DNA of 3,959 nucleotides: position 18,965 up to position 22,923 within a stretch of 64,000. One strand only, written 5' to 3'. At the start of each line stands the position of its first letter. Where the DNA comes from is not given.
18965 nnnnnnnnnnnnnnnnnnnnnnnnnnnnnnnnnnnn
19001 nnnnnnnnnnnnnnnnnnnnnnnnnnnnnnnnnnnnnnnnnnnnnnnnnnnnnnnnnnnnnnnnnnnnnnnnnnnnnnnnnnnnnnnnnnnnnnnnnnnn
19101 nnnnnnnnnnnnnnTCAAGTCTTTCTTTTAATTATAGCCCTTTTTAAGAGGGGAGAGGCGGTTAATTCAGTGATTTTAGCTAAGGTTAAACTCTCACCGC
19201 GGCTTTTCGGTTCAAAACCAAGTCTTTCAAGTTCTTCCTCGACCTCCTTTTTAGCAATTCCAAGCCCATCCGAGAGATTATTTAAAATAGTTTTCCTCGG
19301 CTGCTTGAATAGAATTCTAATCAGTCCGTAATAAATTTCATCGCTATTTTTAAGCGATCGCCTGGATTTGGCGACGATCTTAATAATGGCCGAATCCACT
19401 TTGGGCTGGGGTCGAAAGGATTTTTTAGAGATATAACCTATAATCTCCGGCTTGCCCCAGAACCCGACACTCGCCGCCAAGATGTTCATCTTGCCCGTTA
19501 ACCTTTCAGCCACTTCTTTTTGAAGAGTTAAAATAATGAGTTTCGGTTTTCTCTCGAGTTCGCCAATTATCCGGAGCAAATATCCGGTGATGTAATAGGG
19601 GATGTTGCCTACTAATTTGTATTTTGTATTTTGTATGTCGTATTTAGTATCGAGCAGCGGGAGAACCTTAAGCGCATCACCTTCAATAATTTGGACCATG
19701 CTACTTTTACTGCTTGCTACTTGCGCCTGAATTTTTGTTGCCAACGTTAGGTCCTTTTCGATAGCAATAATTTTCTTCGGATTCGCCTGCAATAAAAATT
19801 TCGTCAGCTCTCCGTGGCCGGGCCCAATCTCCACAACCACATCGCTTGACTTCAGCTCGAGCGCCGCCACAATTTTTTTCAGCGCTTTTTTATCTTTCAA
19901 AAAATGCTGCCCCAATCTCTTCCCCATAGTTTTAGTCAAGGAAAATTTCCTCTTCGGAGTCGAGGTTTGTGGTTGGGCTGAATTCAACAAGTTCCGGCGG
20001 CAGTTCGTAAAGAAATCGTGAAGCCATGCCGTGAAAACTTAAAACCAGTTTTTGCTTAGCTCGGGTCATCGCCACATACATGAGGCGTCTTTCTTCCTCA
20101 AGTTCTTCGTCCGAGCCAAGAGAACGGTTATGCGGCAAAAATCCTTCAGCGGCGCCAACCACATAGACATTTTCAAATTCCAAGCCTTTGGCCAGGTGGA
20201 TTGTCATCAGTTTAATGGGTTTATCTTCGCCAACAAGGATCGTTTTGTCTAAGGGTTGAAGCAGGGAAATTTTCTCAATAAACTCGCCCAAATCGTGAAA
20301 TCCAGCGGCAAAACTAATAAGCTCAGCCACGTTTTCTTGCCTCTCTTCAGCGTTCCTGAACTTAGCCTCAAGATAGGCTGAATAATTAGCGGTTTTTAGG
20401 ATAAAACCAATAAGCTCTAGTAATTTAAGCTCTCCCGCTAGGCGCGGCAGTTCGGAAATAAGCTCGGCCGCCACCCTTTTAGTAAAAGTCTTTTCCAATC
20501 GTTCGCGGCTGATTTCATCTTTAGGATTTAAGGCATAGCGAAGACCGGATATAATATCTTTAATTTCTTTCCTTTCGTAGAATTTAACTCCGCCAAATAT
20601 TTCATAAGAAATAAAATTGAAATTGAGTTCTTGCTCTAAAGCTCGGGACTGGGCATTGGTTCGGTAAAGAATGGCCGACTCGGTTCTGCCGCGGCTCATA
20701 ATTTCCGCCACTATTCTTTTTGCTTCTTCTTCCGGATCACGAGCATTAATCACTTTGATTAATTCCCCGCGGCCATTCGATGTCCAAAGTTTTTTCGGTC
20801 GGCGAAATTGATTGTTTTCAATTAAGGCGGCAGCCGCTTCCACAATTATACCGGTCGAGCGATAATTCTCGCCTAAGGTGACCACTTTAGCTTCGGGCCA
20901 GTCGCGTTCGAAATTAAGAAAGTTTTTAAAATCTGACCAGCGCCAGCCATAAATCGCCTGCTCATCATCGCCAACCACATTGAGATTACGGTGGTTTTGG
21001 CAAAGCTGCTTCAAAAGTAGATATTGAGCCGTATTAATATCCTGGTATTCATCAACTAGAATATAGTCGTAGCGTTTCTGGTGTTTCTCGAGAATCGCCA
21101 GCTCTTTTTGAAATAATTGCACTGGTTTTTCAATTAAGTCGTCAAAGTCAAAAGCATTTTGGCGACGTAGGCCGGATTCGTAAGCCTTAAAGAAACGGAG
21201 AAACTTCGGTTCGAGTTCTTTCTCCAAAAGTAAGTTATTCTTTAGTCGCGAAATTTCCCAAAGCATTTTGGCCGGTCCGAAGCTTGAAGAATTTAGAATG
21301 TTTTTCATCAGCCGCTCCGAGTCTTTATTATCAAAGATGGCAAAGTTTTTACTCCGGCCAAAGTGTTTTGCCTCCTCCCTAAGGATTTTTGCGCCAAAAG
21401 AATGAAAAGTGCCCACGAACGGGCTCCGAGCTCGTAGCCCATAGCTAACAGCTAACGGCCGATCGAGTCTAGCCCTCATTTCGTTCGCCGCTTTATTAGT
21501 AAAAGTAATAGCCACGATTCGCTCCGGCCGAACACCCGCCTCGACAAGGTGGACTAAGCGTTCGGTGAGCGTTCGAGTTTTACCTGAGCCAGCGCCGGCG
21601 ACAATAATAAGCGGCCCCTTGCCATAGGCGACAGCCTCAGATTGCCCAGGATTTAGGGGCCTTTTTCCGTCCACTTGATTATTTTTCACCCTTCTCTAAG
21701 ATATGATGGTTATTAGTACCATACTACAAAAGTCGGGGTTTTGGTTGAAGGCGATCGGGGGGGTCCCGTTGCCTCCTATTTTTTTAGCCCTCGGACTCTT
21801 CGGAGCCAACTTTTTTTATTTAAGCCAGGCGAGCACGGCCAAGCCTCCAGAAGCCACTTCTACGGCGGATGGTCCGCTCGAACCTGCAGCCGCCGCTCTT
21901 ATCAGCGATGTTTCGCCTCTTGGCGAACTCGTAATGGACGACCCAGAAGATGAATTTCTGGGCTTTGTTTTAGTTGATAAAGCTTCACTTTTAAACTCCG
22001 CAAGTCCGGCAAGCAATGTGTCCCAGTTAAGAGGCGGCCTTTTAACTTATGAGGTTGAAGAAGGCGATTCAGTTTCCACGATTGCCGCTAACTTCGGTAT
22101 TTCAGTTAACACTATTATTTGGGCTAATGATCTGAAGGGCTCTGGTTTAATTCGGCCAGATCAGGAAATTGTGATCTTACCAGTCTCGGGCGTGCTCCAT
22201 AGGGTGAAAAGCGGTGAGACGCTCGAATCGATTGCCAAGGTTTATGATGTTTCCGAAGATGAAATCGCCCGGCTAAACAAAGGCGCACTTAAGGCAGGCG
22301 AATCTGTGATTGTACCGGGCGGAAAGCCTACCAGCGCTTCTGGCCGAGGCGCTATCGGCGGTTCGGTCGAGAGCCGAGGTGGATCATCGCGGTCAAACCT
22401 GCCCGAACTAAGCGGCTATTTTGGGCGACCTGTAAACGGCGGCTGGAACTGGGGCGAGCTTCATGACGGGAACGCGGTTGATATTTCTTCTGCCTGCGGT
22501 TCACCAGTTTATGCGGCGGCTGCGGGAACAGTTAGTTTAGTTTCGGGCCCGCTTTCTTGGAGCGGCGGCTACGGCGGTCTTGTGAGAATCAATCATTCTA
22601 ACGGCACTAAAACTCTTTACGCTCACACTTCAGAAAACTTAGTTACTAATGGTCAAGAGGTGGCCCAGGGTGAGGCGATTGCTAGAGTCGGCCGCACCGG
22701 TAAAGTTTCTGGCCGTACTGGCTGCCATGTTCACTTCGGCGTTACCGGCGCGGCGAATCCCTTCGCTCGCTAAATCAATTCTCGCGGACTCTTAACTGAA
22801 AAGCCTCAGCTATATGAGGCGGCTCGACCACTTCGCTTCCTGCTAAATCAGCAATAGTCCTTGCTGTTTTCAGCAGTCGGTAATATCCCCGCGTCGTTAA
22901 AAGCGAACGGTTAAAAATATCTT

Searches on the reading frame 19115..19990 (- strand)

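Call 74: search_protein_families(library=pfam, proteins=[window:19115-19990:-], max_evalue=0.00001)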
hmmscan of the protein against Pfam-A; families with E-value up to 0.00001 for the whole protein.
window:19115-19990:- (291 aa): 2 families
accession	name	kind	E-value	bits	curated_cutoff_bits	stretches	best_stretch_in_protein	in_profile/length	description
PF00398.26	RrnaAD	-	3.8e-43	147.9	24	1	24-242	6-226/263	Ribosomal RNA adenine dimethylase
PF02390.23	Methyltransf_4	-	8.4e-06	25.8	24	0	50-111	3-65/173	Putative methyltransferase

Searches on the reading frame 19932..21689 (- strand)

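Call 58: search_protein_families(library=pfam, proteins=[window:19932-21689:-], max_evalue=0.001)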
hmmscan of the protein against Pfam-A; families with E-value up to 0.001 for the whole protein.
window:19932-21689:- (585 aa): 6 families
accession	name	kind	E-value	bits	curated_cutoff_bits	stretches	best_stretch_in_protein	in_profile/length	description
PF00580.27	UvrD-helicase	-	2.1e-79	267.4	23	1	12-264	1-270/271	UvrD/REP helicase N-terminal domain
PF13361.12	UvrD_C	-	7.2e-60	203.7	25.6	2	271-430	2-165/350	UvrD-like helicase C-terminal domain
PF13245.12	AAA_19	-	9.1e-24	84.6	25.1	1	16-248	1-132/134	AAA domain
PF13538.12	UvrD_C_2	-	5.6e-11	42.6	27.4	1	494-550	4-51/52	UvrD-like helicase C-terminal domain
PF01443.25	Viral_helicase1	-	2.4e-08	34.5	21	0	476-550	161-226/228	Viral superfamily 1 RNA helicase core domain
PF13604.12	AAA_30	-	5.4e-07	30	27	1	12-76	2-67/191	AAA domain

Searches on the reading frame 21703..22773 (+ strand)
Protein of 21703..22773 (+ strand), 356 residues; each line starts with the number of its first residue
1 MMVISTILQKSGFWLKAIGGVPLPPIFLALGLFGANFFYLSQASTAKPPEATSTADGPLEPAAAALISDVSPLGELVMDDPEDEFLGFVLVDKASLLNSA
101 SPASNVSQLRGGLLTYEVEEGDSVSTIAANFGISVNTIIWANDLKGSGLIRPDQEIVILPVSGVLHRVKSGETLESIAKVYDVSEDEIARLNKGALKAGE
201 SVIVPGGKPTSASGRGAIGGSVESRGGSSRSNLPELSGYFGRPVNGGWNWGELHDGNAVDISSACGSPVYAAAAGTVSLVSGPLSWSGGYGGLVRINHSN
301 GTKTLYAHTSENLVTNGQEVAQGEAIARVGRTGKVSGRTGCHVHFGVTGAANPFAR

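Call 58: search_protein_families(library=pfam, proteins=[window:21703-22773:+], max_evalue=0.001)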
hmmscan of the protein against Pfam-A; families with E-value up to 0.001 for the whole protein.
window:21703-22773:+ (356 aa): 7 families
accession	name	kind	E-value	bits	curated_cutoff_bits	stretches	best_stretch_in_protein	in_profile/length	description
PF01551.29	Peptidase_M23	-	2.1e-23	82.8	28.7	1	257-350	4-90/96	Peptidase family M23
PF01476.26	LysM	-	5.1e-20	71.6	20.9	2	116-158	1-42/43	LysM domain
PF23473.1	LysM3_LYK4_5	-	2.1e-11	44.1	29.3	1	113-150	2-38/48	LYK4/5 LysM3 domain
PF23446.1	LysM1_NFP_LYK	-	9.5e-06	26.8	36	0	122-161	16-55/60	NFP/LYK LysM1 domain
PF23577.1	LysM_RLK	-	1.7e-05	25.2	27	0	169-195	6-32/44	LysM domain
PF13384.12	HTH_23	-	0.00042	20.5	24.6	0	118-148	14-45/50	Homeodomain-like domain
PF13542.12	HTH_Tnp_ISL3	-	0.00048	20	27.4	0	118-138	24-43/51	Helix-turn-helix domain of transposase family ISL3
